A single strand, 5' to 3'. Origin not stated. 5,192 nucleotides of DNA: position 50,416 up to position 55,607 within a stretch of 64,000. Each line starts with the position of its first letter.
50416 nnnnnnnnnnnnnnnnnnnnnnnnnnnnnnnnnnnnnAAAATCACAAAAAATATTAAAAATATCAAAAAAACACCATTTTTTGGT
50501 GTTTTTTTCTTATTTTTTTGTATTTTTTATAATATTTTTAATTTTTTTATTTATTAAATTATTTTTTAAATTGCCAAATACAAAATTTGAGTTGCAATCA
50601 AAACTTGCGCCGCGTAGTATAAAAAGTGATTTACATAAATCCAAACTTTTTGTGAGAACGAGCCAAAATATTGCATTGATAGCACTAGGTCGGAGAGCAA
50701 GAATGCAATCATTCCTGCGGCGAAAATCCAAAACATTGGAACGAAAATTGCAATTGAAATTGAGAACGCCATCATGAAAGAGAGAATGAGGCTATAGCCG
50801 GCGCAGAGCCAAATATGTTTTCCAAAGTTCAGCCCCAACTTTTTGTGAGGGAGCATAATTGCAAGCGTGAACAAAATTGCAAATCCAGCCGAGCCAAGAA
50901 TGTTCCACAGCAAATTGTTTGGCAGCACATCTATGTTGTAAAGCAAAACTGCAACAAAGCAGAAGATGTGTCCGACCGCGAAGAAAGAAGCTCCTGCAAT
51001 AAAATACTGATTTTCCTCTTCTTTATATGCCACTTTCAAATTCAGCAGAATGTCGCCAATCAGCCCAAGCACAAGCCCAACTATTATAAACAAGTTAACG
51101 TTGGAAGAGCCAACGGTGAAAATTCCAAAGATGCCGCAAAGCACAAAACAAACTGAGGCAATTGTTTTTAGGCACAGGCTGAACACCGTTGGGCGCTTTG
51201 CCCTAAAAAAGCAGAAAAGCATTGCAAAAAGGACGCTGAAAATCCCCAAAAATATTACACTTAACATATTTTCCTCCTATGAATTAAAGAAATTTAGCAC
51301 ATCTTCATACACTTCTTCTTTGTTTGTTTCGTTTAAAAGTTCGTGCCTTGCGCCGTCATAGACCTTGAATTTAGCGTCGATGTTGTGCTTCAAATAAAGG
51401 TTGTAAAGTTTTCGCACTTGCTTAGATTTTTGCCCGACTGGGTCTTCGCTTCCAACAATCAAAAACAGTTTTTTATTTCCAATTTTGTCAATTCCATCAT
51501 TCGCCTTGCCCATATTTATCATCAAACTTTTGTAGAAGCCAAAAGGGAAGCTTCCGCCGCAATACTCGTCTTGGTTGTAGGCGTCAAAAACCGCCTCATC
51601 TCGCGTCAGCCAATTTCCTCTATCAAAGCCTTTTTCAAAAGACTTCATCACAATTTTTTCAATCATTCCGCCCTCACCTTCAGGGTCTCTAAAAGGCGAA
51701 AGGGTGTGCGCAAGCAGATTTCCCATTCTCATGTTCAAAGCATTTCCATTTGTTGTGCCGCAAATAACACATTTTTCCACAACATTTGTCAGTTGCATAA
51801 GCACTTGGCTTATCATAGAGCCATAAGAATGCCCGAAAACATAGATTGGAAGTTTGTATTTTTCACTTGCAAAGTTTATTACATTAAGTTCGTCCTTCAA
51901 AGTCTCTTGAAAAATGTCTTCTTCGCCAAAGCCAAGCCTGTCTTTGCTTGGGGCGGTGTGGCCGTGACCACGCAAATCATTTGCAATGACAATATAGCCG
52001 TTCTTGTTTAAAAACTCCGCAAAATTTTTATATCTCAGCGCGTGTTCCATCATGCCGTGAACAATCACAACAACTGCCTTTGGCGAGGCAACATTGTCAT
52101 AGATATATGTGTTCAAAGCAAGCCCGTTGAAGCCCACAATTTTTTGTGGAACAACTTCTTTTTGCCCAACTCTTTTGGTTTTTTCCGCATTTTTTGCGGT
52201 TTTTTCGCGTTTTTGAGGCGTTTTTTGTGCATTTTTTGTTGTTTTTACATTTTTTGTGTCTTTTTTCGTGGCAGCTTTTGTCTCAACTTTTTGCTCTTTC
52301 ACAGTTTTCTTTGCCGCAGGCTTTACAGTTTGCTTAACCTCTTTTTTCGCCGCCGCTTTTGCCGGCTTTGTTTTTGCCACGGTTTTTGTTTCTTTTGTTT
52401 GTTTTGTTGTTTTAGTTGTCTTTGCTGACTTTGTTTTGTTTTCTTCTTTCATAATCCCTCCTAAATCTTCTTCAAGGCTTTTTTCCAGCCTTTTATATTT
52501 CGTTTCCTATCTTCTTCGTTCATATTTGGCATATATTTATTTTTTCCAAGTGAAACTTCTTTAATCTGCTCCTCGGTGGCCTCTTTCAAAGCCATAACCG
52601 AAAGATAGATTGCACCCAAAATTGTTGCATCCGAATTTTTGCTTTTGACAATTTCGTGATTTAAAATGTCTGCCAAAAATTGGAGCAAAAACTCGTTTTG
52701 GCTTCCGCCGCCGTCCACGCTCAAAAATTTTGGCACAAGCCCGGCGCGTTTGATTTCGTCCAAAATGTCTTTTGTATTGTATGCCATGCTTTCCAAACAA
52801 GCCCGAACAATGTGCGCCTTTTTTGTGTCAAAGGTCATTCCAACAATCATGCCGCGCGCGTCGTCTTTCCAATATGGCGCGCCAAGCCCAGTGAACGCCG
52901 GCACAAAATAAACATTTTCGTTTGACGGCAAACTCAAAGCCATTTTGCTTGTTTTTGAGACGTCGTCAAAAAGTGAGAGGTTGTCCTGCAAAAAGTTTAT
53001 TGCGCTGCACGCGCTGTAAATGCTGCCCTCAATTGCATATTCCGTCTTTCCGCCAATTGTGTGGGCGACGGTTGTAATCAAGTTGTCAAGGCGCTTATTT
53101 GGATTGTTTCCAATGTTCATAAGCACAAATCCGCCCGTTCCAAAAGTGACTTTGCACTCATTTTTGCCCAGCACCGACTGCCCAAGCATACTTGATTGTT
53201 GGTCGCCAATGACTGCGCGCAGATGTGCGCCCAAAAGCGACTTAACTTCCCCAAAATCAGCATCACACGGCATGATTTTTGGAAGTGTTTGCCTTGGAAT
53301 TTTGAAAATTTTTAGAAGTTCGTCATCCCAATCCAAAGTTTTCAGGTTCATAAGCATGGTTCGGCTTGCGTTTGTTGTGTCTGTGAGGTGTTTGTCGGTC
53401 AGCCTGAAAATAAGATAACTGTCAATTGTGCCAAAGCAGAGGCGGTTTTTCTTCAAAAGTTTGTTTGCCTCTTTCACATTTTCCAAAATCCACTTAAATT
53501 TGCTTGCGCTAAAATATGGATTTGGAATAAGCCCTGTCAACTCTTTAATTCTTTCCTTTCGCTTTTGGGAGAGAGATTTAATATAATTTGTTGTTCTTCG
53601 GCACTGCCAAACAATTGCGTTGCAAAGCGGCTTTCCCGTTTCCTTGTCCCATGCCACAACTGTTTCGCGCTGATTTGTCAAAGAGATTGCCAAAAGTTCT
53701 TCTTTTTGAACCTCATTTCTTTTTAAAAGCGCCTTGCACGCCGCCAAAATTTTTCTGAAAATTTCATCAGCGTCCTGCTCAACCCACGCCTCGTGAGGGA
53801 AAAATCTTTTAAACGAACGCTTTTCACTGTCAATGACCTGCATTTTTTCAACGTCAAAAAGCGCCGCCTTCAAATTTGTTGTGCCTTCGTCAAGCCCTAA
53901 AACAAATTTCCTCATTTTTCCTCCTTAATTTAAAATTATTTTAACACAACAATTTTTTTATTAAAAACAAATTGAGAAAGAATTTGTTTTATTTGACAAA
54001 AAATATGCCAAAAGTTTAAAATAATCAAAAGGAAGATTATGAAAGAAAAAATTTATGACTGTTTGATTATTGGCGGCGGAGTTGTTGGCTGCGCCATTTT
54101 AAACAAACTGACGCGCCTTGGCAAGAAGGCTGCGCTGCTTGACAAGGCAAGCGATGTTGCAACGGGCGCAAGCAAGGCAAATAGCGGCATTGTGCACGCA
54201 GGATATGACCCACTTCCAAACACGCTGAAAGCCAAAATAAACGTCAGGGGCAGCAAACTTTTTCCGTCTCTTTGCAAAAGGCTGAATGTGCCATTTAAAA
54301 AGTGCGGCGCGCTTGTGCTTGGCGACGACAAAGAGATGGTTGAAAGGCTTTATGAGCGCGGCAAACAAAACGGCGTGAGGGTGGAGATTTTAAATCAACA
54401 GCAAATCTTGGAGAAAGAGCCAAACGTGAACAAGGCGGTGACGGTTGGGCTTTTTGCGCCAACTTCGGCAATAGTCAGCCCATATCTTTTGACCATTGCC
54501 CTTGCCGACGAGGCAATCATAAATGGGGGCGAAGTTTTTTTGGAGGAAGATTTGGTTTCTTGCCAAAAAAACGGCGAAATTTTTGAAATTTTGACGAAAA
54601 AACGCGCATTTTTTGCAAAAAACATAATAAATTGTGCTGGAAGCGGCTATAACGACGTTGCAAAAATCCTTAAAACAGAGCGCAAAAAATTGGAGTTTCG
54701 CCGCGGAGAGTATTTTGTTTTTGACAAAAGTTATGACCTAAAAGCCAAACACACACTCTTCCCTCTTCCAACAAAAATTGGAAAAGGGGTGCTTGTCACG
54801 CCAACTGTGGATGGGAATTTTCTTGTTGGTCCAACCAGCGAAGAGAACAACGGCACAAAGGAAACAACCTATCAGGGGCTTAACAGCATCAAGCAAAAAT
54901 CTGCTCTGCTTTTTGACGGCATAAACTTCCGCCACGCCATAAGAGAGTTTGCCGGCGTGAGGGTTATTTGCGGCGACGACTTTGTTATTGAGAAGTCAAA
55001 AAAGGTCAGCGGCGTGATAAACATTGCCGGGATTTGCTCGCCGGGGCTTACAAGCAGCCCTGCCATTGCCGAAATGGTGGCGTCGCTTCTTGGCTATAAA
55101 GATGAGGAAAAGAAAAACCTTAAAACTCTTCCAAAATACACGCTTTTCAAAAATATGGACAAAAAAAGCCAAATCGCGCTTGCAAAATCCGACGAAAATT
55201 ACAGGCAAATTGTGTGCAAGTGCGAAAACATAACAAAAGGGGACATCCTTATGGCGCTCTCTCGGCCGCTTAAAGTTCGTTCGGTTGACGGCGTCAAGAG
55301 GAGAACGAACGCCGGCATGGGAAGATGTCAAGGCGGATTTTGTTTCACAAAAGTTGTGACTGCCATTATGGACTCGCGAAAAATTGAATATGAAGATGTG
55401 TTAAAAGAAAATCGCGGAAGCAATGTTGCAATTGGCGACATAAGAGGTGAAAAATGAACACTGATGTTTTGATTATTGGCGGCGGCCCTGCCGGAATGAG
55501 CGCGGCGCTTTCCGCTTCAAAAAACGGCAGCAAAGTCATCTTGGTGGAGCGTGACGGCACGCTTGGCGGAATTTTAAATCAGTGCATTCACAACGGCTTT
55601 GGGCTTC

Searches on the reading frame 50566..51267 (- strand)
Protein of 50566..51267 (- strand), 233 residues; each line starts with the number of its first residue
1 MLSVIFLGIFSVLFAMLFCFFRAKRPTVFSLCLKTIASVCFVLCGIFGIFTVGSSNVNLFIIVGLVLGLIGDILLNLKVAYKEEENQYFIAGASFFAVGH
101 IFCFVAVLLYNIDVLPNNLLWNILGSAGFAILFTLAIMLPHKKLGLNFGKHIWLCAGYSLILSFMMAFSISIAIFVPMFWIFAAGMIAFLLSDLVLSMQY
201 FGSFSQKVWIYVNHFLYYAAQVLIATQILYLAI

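Call 9: search_protein_families(library=pfam, proteins=[window:50566-51267:-], max_evalue=0.001)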
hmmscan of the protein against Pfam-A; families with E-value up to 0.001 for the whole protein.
window:50566-51267:- (233 aa): 1 family
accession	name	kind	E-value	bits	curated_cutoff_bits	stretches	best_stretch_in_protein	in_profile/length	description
PF07947.19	YhhN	-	1.4e-19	70.9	25.6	1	32-226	4-180/182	YhhN family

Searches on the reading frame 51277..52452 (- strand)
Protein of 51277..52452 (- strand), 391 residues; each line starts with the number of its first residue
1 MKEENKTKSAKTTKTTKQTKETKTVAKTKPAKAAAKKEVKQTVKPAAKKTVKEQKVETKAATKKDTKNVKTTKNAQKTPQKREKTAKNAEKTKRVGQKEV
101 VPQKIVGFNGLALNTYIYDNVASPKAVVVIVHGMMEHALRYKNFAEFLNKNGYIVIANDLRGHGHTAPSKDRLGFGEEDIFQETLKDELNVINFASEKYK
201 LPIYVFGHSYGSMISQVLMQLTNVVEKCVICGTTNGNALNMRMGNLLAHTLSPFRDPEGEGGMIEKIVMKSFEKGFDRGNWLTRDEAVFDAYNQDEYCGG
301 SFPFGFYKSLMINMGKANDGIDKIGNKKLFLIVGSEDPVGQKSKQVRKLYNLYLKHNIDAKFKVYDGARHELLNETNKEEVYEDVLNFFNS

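Call 9: search_protein_families(library=pfam, proteins=[window:51277-52452:-], max_evalue=0.001)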
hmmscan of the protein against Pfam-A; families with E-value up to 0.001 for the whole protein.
window:51277-52452:- (391 aa): 5 families
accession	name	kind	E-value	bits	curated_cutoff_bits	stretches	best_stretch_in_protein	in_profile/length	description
PF12146.15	Hydrolase_4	-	4.5e-38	131.3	27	1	123-377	2-239/239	Serine aminopeptidase, S33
PF00561.26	Abhydrolase_1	-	6.7e-13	49.3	25.8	1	127-233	2-102/245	alpha/beta hydrolase fold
PF12697.13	Abhydrolase_6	-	1.5e-10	42.5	26.3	1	128-382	1-215/217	Alpha/beta hydrolase family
PF00326.27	Peptidase_S9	-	1.6e-07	31.5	22.6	0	326-390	144-207/213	Prolyl oligopeptidase family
PF01738.24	DLH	-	1.8e-05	24.9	21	0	325-389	142-213/217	Dienelactone hydrolase family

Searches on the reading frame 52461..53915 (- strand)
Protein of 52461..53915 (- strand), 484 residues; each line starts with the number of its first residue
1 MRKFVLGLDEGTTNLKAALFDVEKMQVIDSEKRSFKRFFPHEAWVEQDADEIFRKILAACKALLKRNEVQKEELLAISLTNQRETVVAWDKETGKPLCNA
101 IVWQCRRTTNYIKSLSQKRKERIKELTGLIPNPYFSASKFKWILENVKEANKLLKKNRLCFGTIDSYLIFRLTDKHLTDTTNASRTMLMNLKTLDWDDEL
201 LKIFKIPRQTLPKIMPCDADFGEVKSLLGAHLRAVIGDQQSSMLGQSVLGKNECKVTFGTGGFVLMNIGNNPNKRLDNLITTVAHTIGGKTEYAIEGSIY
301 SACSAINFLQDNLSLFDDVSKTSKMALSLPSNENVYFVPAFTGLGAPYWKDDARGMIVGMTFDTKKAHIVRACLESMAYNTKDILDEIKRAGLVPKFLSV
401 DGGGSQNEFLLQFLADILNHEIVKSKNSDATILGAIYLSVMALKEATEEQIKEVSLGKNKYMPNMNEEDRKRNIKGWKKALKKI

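Call 9: search_protein_families(library=pfam, proteins=[window:52461-53915:-], max_evalue=0.001)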
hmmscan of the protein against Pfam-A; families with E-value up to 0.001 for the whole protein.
window:52461-53915:- (484 aa): 2 families
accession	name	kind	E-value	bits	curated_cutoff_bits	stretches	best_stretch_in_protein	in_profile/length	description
PF00370.27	FGGY_N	-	1.8e-68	231.2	28.8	1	5-228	2-220/245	FGGY family of carbohydrate kinases, N-terminal domain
PF02782.22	FGGY_C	-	5.7e-36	124.6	27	1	255-442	2-197/198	FGGY family of carbohydrate kinases, C-terminal domain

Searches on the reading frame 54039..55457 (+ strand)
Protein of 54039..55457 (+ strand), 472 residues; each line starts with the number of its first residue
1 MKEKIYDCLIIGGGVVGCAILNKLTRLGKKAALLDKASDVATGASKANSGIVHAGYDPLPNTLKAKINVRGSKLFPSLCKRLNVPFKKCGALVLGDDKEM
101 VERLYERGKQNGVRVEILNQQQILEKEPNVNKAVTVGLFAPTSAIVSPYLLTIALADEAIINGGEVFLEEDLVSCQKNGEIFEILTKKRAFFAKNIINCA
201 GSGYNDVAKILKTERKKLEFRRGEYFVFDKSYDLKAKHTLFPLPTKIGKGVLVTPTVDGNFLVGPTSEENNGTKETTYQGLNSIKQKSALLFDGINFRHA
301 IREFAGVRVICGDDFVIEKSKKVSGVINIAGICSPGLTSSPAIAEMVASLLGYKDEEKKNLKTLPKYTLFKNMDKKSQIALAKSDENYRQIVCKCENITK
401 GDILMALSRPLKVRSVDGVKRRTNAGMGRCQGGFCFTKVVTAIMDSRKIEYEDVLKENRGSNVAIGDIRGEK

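Call 10: search_protein_families(library=pfam, proteins=[window:54039-55457:+], max_evalue=0.001)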
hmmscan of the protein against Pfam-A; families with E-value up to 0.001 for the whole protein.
window:54039-55457:+ (472 aa): 2 families
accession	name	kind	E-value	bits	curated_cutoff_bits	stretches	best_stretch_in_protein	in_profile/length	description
PF01266.30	DAO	-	2.6e-61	208.6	27.9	1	7-350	1-353/353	FAD dependent oxidoreductase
PF04324.20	Fer2_BFD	-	1.8e-10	41.4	26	1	391-439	1-44/50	BFD-like [2Fe-2S] binding domain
